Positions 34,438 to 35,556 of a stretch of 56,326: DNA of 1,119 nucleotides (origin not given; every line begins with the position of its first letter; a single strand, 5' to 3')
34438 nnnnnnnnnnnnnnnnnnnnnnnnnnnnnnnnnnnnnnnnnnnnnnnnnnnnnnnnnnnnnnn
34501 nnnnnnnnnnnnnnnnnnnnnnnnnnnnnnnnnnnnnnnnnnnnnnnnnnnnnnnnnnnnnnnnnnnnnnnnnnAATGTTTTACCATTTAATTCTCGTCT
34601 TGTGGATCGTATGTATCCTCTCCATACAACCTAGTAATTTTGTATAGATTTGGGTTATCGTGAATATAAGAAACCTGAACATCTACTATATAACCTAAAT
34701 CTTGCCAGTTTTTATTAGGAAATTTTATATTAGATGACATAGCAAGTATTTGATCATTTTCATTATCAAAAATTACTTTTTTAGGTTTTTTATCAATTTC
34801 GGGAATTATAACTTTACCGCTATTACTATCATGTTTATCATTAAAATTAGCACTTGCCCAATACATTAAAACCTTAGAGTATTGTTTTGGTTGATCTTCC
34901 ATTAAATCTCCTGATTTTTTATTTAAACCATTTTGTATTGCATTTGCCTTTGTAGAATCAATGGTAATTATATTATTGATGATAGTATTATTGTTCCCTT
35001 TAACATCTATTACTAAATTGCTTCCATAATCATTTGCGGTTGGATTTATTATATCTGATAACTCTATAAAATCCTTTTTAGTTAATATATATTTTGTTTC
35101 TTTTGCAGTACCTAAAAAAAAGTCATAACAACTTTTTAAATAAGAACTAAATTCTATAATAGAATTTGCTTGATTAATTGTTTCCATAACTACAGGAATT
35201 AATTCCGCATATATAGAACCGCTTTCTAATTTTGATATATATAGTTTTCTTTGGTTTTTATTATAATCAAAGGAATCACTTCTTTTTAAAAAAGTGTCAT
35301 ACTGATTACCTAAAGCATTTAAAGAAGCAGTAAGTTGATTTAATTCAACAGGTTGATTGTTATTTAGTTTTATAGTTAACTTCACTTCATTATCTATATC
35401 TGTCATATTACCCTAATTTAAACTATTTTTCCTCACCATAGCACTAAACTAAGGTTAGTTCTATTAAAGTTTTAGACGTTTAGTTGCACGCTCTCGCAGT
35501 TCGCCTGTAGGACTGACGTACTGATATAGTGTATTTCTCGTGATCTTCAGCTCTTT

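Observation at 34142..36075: VapD embedded in a four-gene operon with a resolvase, an orphan 272-aa protein and a 49-aa tail-anchored peptide, with no VapX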

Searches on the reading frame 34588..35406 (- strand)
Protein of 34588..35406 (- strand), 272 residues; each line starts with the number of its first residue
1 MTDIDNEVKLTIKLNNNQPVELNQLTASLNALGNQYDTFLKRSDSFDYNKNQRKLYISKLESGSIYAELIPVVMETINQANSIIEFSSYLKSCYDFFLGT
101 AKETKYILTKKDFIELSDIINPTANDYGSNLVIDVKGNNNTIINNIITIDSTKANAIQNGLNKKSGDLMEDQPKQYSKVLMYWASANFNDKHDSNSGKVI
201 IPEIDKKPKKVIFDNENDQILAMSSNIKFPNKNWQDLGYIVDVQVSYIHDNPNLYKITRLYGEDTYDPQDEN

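Call 4: search_protein_families(library=pfam, proteins=[window:34588-35406:-], max_evalue=1)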
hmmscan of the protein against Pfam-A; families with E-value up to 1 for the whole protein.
window:34588-35406:- (272 aa): 1 family
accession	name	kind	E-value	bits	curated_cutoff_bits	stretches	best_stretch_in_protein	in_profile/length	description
PF20404.3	DUF6694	-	0.016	16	24.3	1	148-187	20-59/102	Family of unknown function (DUF6694)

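Call 5: search_protein_families(library=padloc, proteins=[window:34588-35406:-], max_evalue=1)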
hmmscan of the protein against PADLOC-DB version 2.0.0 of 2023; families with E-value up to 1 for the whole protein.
window:34588-35406:- (272 aa): 0 families

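Call 6: search_protein_families(library=ncbifam, proteins=[window:34588-35406:-], max_evalue=1)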
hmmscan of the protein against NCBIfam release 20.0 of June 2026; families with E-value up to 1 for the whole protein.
window:34588-35406:- (272 aa): 1 family
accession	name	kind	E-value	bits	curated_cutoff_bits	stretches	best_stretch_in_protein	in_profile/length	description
NF009646.0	PRK13182.1-1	equivalog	0.048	13.5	262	1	91-174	32-114/180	chromosome-anchoring protein RacA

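Call 11: find_homologous_proteins(query=window:34588-35406:-, max_evalue=0.01)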
Query window:34588-35406:- (272 aa): 22 proteins with E <= 0.01 among 670 candidates.
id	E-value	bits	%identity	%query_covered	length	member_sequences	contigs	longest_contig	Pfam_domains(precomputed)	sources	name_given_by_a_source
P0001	4.2e-172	589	100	100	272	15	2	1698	-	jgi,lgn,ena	-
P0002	7.2e-165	565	94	100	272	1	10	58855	-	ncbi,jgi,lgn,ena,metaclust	jgi:hypothetical protein|metaclust:\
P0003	3.2e-163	560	94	99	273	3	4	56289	-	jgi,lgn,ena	-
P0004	4.0e-163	560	94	99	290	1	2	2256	-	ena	-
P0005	1.4e-125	436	75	99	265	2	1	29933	-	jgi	jgi:hypothetical protein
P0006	1.1e-115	404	70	97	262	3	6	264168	-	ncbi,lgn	-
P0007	8.6e-113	395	90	76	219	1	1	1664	-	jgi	jgi:hypothetical protein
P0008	1.0e-89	319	58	98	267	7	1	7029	-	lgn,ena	-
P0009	2.7e-87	311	57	100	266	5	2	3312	-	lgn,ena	-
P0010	3.0e-87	311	54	98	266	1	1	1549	-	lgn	-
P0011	1.0e-85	306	54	98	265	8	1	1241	-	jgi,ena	jgi:hypothetical protein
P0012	1.2e-84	302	55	97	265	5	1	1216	-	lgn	-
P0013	1.4e-84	302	56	96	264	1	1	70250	-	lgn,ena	-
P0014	2.3e-84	301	57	96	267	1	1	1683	-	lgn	-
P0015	6.2e-84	300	54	98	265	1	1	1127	-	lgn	-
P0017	7.7e-82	293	56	95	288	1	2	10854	-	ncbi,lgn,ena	-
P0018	5.5e-71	258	52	94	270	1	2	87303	-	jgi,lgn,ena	-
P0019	2.4e-65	239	48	97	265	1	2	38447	-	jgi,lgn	jgi:hypothetical protein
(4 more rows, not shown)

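Call 13: find_encoding_contigs(protein=P0006, flank=5000, max_places=3)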
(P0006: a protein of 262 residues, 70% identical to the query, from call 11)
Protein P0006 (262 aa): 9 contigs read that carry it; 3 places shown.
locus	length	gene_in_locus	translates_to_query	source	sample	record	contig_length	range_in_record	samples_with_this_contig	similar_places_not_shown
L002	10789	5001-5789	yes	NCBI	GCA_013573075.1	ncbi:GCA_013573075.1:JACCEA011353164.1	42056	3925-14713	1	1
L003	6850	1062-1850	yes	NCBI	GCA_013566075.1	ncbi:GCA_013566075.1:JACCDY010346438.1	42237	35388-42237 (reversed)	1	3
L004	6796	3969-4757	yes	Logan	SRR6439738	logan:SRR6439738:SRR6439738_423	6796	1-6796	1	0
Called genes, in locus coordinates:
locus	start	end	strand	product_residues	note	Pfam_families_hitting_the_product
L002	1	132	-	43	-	-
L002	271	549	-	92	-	-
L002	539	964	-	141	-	PF13274:SocA_Panacea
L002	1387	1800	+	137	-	-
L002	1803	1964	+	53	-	-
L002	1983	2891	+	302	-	PF09588:YqaJ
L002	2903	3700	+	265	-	PF03837:RecT (faint)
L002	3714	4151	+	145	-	-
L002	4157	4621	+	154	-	-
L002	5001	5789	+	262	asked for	-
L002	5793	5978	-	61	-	-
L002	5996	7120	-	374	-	-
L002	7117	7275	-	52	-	-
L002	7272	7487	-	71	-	-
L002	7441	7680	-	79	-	-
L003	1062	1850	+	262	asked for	-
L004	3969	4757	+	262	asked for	-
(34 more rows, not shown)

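Call 14: find_encoding_contigs(protein=P0005, flank=5000, max_places=2)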
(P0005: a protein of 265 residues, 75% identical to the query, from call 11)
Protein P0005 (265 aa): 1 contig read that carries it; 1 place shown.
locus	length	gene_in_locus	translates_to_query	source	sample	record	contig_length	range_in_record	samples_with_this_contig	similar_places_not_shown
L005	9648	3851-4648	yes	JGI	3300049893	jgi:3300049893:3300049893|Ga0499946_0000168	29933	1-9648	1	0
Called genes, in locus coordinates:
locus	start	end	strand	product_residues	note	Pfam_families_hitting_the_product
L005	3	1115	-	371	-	?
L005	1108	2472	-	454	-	-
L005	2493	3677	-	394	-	-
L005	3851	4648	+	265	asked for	-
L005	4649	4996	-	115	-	-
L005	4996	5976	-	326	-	-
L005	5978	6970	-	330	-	-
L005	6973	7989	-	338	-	-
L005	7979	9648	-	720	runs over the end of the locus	-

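Call 15: find_encoding_contigs(protein=P0013, flank=5000, max_places=2)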
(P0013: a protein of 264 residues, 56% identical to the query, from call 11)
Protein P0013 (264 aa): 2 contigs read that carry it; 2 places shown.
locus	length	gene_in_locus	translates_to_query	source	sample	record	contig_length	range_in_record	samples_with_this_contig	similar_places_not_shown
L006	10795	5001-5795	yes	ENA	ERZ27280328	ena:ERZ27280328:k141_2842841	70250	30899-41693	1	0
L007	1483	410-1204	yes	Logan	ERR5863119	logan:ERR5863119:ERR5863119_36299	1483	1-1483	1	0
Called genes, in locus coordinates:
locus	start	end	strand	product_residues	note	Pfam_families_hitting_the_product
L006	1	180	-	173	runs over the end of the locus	PF02557:VanY, PF13539:Peptidase_M15_4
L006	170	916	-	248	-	PF03837:RecT (weak)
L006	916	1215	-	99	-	-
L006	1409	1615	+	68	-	-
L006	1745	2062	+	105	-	-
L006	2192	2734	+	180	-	-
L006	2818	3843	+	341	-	-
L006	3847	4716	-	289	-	PF25019:LRR_R13L1-DRL21 (faint), PF25013:LRR_Zer-1 (faint), PF12799:LRR_4 (faint), PF23598:LRR_14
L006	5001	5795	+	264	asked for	-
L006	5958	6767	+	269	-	-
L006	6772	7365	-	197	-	-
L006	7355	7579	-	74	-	-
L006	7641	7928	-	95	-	-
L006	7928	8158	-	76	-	-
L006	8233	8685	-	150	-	PF01724:DUF29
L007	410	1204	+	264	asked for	-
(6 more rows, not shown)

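Call 16: find_encoding_contigs(protein=P0018, flank=5000, max_places=2)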
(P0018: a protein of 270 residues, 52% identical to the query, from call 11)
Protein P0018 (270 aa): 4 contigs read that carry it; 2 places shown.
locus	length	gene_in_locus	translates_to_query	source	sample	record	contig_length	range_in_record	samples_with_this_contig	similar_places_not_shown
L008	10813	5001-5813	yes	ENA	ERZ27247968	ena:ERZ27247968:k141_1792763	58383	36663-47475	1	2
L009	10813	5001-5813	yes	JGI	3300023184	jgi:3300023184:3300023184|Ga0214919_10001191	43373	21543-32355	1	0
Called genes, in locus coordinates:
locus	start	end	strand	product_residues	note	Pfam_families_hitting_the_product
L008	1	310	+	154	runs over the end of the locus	PF13155:Toprim_2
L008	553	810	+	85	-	-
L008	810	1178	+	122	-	PF00293:NUDIX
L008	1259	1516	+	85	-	-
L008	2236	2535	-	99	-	-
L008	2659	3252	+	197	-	-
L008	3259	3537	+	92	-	PF19514:MobC_2 (faint)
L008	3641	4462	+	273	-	PF03796:DnaB_C, PF06745:ATPase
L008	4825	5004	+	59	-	-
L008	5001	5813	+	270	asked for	-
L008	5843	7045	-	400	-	PF00579:tRNA-synt_1b, PF22421:SYY_C-terminal (faint), PF01479:S4 (faint)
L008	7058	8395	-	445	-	PF01128:IspD (faint), PF12804:NTP_transf_3, PF25084:LbH_EIF2B (weak), PF14602:Hexapep_2 (faint), PF00132:Hexapep, PF25087:GMPPB_C, PF00132:Hexapep (weak)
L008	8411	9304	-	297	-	-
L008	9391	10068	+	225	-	PF13525:YfiO (weak)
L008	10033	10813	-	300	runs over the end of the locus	PF00535:Glycos_transf_2, PF10111:Glyco_tranf_2_2 (faint)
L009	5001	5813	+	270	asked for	-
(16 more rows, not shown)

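Call 17: find_encoding_contigs(protein=P0002, flank=6000, max_places=5)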
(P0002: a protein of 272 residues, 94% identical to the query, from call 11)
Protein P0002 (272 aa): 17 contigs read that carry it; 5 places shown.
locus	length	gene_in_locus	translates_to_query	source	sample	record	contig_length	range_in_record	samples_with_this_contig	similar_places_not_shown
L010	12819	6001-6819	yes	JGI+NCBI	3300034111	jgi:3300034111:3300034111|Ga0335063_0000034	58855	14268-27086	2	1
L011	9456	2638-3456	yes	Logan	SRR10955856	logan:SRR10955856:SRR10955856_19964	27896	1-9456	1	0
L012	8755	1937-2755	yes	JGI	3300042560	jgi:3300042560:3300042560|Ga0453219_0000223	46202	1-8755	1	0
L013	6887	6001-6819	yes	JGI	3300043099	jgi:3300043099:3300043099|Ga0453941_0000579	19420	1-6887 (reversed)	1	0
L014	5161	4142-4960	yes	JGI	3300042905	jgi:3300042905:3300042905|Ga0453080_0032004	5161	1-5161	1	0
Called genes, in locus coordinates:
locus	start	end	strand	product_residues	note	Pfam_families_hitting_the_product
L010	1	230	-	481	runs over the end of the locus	-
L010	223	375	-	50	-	-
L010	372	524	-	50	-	-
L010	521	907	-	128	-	-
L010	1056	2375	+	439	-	PF00083:Sugar_tr (weak), PF07690:MFS_1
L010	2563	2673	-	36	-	-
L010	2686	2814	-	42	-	-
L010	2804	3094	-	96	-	-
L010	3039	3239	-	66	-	-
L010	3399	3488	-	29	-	-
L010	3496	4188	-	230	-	-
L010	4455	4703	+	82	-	PF02604:PhdYeFM_antitox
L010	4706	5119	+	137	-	PF01850:PIN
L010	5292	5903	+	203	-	PF00239:Resolvase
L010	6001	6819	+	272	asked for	-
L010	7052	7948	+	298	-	PF12760:Zn_ribbon_IS1595, PF12762:DDE_Tnp_IS1595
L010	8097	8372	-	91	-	PF01844:HNH (weak)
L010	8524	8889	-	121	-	-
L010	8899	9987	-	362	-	-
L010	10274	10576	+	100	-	PF12802:MarR_2 (weak)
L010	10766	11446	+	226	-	-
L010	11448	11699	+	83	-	-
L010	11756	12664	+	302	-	PF09588:YqaJ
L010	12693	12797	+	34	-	-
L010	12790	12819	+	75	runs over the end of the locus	-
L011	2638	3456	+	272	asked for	-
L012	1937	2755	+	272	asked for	-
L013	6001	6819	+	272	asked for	-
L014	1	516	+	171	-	?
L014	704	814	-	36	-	-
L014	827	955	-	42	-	-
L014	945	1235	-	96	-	-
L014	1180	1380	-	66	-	-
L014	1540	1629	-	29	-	-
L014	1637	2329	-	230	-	-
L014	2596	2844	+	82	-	PF02604:PhdYeFM_antitox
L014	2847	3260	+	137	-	PF01850:PIN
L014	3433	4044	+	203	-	PF00239:Resolvase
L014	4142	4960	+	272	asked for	-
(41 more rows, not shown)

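Call 18: find_encoding_contigs(protein=P0003, flank=6000, max_places=4)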
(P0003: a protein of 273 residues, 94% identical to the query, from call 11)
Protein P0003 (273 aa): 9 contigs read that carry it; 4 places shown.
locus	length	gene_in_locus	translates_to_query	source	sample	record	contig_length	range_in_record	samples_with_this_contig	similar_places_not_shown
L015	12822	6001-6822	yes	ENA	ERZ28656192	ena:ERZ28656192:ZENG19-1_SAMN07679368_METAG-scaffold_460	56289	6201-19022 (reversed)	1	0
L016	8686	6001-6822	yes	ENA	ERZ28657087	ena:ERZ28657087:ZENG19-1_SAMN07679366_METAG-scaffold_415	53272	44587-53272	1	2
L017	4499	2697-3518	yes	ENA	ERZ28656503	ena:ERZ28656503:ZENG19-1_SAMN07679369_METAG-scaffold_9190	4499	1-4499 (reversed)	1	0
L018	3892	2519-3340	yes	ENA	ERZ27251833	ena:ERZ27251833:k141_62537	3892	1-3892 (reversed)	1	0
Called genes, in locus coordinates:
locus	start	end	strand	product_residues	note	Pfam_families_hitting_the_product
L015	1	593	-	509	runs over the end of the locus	-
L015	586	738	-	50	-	-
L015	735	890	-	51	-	-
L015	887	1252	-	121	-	-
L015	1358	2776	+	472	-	PF00474:SSF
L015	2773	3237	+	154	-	-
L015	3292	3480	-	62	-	-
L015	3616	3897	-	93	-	-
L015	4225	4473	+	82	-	PF02604:PhdYeFM_antitox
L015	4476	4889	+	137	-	PF01850:PIN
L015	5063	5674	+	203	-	PF00239:Resolvase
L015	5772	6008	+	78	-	-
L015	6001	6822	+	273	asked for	-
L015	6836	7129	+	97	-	-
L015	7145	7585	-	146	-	PF05656:DUF805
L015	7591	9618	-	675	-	PF01239:PPTA (faint), PF12569:NatA_aux_su (faint), PF13181:TPR_8 (faint), PF13371:TPR_9 (faint), PF13424:TPR_12 (faint), PF13428:TPR_14 (faint), PF00515:TPR_1, PF07719:TPR_2 (weak), +4 more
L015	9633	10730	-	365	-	-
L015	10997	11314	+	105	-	PF01978:TrmB (weak)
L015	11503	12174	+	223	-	-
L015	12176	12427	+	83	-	-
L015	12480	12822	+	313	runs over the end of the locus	PF09588:YqaJ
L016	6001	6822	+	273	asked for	-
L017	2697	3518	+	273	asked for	-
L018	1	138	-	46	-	?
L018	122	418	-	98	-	-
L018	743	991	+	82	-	PF02604:PhdYeFM_antitox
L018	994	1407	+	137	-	PF01850:PIN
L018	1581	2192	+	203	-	PF00239:Resolvase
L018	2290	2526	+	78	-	-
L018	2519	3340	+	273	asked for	-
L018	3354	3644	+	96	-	-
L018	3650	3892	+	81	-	?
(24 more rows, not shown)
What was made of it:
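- Closest known: Plasmid-prophage maintenance regions such as phage P1. Same: Relatives carry Phd/YefM-PIN directly upstream of the resolvase (calls 17, 18).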

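Call 19: find_encoding_contigs(protein=P0019, flank=5000, max_places=2)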
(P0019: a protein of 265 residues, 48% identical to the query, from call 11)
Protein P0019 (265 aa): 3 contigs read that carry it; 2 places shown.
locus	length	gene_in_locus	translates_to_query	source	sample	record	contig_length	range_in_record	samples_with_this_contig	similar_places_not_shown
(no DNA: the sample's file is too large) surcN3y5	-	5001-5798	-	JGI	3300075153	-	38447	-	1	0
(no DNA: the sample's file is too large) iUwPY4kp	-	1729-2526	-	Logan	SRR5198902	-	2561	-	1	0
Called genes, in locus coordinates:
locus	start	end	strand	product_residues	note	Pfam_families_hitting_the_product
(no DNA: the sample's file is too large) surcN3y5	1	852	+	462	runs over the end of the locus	-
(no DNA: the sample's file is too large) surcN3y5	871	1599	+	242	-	-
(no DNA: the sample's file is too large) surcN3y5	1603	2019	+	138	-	-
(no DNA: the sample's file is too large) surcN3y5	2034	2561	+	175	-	-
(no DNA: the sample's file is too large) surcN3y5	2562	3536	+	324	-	-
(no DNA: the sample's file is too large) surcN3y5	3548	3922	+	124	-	-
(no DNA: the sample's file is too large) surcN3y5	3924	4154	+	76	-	-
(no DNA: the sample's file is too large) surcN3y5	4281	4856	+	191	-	PF13274:SocA_Panacea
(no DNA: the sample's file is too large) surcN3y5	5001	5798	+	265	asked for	-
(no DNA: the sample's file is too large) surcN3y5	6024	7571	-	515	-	PF00239:Resolvase, PF07508:Recombinase, PF13408:Zn_ribbon_recom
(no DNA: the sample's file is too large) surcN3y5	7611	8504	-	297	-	-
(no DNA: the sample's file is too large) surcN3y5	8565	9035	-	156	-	PF00565:SNase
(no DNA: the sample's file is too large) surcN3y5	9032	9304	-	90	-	-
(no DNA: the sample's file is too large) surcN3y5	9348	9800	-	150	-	PF01381:HTH_3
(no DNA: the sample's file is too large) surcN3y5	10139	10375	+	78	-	-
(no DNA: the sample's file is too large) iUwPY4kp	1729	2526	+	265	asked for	-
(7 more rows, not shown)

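Call 20: find_encoding_contigs(protein=P0017, flank=5000, max_places=2)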
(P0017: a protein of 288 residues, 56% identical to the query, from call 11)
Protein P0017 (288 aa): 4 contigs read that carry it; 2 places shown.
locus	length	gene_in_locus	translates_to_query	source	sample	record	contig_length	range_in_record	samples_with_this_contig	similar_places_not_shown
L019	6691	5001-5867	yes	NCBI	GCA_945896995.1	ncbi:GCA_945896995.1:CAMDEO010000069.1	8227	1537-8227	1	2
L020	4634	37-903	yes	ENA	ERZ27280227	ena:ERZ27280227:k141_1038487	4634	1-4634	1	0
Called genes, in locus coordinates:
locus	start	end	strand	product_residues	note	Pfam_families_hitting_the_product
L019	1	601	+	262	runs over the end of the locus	PF04748:Polysacc_deac_2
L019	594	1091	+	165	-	PF00293:NUDIX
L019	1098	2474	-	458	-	PF19425:Csd3_N2, PF01551:Peptidase_M23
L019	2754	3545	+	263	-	PF00106:adh_short, PF13561:adh_short_C2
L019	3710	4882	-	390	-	-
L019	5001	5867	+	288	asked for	-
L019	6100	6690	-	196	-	?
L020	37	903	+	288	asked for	-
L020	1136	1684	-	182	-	PF00239:Resolvase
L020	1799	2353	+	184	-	-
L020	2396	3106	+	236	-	PF20385:DUF6680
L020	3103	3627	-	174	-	-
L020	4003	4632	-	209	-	?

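Call 22: search_protein_representatives(protein=window:34588-35406:-)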
Query: 272 residues. Proteins with E-value up to 0.001 (for the whole library): 677; up to 1e-10: 378; up to 1e-30: 29. The best 150 are listed.
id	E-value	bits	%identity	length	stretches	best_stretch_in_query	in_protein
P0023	4.0e-83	295.7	55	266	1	5-271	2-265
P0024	3.2e-49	184.6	40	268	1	7-263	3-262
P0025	3.7e-49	184.4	42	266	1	7-270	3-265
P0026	2.8e-48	181.5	39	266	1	6-268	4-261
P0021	3.7e-48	181.1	58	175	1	3-164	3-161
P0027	1.2e-47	179.5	43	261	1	7-266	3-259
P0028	1.1e-43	166.4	43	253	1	9-264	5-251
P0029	1.5e-43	166.0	39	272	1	10-266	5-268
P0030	2.6e-43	165.2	39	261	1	9-271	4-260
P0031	3.4e-43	164.8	37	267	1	9-269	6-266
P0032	4.3e-43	164.5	42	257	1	9-269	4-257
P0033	3.5e-41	158.2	39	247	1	8-246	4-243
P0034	9.9e-40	153.5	38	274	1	9-270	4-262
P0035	9.8e-37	143.7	37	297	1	6-270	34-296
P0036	6.4e-36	141.0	35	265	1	5-270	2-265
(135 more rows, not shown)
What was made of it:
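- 34588..35406 (-): 272-aa protein, a full-length member of PHROG 9226 (function unknown). It is an independent phage accessory gene. 22 close homologues (call 11) and 677 representative clusters at E<=1e-3 (call 22).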

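Call 28: find_related_loci(query=A1, collection=genome_contigs, flank=4000)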
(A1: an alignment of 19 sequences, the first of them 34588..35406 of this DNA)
Query A1 (272 aa) in genome_contigs; peptide patterns used: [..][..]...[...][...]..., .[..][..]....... (x = any residue, [..] = any of these).
42 stretches matched a pattern; 6 encode a relative of the query (tblastn E <= 1e-3); 6 distinct loci.
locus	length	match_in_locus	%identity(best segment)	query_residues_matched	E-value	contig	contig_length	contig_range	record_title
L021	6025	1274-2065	55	4-270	2e-94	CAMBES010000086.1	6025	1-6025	MAG: Rhizobium sp. Q54 isolate TrE-03may19-89 genome assembly, contig: TrE-03may19-C28637, whole genome shotgun sequence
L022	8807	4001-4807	57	2-271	9e-90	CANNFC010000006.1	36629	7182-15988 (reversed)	MAG: Rickettsiales bacterium isolate ZH-13may13-88 genome assembly, contig: ZH-13May13-88.fna-C6, whole genome shotgun s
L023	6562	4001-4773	46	3-267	4e-55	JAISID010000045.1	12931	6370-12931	MAG: Holosporales bacterium isolate Hm464_bin42 k119_1225412, whole genome shotgun sequence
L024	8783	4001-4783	29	4-270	4e-20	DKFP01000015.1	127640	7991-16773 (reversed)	MAG TPA_asm: Deferribacteraceae bacterium UBA6793 UBA6793_contig_294, whole genome shotgun sequence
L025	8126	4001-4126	62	229-270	3e-14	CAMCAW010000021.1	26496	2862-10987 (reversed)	MAG: Rickettsia typhi isolate ZE-13nov19-301 genome assembly, contig: ZE-13nov19-C2171, whole genome shotgun sequence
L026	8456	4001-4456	34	115-267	4e-8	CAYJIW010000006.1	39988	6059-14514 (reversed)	MAG TPA_asm: uncultured Deferribacteraceae bacterium isolate ERP123703_co3_163 genome assembly, contig: NODE_1008_length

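Call 29: find_related_loci(query=A1, collection=viral_contigs, flank=4000)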
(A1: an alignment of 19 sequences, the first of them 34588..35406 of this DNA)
Query A1 (272 aa) in viral_contigs; peptide patterns used: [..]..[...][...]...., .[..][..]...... (x = any residue, [..] = any of these).
75 stretches matched a pattern; 7 encode a relative of the query (tblastn E <= 1e-3); 7 distinct loci.
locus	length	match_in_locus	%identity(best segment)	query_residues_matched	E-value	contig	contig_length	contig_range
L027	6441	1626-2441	100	1-272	0e+0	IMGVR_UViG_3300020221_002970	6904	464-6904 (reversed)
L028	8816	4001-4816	94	1-272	1e-165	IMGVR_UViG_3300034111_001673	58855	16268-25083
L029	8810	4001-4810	95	3-272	2e-165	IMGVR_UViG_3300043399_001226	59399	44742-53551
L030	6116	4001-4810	94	3-272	6e-164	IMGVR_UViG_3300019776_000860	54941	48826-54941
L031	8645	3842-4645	74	1-271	6e-129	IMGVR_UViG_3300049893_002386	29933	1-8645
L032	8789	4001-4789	55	7-272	2e-91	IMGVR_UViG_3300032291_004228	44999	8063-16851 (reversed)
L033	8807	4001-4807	38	1-272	4e-43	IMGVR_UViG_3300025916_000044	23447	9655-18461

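Call 31: predict_structure(alignment_id=A1)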
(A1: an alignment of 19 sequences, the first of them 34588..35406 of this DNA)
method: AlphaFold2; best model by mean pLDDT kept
length: 272 residues; sequences in the alignment: 19
mean_pLDDT: 79.2   pTM: 0.66
mean pLDDT of the five models: 79.2, 75.4, 71.8, 67.5, 56.5
residues with pLDDT >= 90: 46; 70-90: 170; 50-70: 37; < 50: 19
segments of 3 or more residues with pLDDT < 50: 1-5, 73-75, 186-195
pLDDT, mean of each block of 10 residues (from residue 1): 56 83 83 83 65 73 81 54 82 89 81 90 85 78 76 90 75 89 61 59 86 91 88 88 86 90 86 45
secondary structure, 60 per line:
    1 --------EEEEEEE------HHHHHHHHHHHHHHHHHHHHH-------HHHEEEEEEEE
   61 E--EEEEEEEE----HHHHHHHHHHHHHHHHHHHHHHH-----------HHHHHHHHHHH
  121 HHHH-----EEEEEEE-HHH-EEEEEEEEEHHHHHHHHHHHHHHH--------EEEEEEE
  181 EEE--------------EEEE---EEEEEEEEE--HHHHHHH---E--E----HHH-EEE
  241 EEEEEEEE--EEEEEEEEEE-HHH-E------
elements in order: E9-15 H22-42 E53-61 E64-71 H76-98 H110-124 E130-136 E142-150 H151-165 E174-183 E198-201 E205-213 H216-222 E238-248 E251-260
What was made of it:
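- On VapXD / VapYD toxin-antitoxin: The upstream neighbour is a 272-aa alpha/beta protein (call 31).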
